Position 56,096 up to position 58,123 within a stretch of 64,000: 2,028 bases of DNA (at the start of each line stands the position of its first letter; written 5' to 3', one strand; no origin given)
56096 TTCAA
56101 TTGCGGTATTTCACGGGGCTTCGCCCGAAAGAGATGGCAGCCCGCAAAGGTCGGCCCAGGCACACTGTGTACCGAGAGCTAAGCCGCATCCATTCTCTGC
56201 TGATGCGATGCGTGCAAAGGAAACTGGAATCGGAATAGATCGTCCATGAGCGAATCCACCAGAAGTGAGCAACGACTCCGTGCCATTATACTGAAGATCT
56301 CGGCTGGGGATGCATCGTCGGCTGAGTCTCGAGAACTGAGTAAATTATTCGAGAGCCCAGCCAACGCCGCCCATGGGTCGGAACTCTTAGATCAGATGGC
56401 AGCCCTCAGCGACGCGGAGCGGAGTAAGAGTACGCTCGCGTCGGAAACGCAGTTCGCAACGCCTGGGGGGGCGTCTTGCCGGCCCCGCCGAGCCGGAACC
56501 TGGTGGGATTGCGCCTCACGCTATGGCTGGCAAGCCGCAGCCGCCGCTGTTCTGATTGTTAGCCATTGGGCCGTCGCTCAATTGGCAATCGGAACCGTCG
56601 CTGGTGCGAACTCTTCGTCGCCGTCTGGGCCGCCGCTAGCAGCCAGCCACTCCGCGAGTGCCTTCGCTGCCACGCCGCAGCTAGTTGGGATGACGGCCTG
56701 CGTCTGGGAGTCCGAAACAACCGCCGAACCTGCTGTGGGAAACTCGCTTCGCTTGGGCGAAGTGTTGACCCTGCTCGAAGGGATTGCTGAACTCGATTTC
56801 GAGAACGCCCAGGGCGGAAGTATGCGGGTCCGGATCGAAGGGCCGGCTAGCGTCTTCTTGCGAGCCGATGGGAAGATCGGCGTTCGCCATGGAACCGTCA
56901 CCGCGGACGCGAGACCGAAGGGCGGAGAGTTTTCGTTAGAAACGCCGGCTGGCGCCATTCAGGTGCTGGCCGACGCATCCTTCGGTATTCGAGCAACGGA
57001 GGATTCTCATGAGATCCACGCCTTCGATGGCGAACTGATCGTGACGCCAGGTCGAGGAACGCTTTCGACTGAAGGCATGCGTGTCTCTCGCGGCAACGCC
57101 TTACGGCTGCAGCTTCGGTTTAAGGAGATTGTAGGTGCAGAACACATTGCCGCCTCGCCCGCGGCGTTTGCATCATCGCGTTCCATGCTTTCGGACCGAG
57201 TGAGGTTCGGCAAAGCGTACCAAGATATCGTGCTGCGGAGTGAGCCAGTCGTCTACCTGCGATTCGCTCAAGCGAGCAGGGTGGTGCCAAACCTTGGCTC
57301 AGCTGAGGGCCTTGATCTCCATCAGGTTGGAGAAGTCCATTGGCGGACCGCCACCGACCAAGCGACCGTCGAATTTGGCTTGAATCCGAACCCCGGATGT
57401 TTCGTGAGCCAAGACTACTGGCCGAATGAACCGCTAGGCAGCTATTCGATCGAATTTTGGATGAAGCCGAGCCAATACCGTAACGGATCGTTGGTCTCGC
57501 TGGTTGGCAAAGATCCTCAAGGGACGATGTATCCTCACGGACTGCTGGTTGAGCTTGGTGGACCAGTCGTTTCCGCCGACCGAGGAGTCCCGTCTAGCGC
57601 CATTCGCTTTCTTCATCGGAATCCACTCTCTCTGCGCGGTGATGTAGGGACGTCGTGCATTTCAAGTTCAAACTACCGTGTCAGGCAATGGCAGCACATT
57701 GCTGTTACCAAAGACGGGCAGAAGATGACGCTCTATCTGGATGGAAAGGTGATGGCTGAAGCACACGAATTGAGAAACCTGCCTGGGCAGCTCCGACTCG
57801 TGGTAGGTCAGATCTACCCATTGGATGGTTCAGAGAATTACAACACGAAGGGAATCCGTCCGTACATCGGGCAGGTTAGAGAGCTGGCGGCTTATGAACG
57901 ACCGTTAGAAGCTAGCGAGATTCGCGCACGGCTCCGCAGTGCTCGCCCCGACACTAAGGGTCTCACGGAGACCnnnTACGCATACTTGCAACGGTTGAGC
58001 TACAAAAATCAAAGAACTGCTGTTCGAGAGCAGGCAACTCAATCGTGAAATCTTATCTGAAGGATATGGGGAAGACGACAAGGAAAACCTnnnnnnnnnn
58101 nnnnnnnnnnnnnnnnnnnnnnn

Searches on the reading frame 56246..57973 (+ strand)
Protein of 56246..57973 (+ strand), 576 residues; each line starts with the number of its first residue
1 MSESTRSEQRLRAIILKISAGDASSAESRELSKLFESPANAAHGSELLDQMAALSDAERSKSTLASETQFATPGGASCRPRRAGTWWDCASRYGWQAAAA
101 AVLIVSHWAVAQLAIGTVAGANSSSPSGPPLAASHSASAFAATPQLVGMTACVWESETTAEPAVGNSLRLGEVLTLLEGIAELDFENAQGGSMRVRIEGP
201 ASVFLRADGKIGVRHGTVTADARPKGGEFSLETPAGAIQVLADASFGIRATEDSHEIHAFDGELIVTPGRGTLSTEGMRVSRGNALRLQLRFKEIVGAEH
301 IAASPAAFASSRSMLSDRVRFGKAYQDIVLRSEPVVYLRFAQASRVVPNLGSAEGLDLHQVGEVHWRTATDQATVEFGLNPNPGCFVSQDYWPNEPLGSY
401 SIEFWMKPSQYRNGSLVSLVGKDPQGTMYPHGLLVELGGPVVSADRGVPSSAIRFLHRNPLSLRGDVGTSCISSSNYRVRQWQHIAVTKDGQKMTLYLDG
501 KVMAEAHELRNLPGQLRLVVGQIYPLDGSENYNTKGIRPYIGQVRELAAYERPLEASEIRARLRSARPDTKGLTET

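Call 96: search_protein_families(library=pfam, proteins=[window:56246-57973:+], max_evalue=0.0001)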
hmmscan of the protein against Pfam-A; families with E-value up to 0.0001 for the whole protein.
window:56246-57973:+ (576 aa): 1 family
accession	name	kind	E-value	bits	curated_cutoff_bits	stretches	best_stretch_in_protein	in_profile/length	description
PF13385.13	Laminin_G_3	-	2e-11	44.7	27.6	1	398-559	17-150/151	Concanavalin A-like lectin/glucanases superfamily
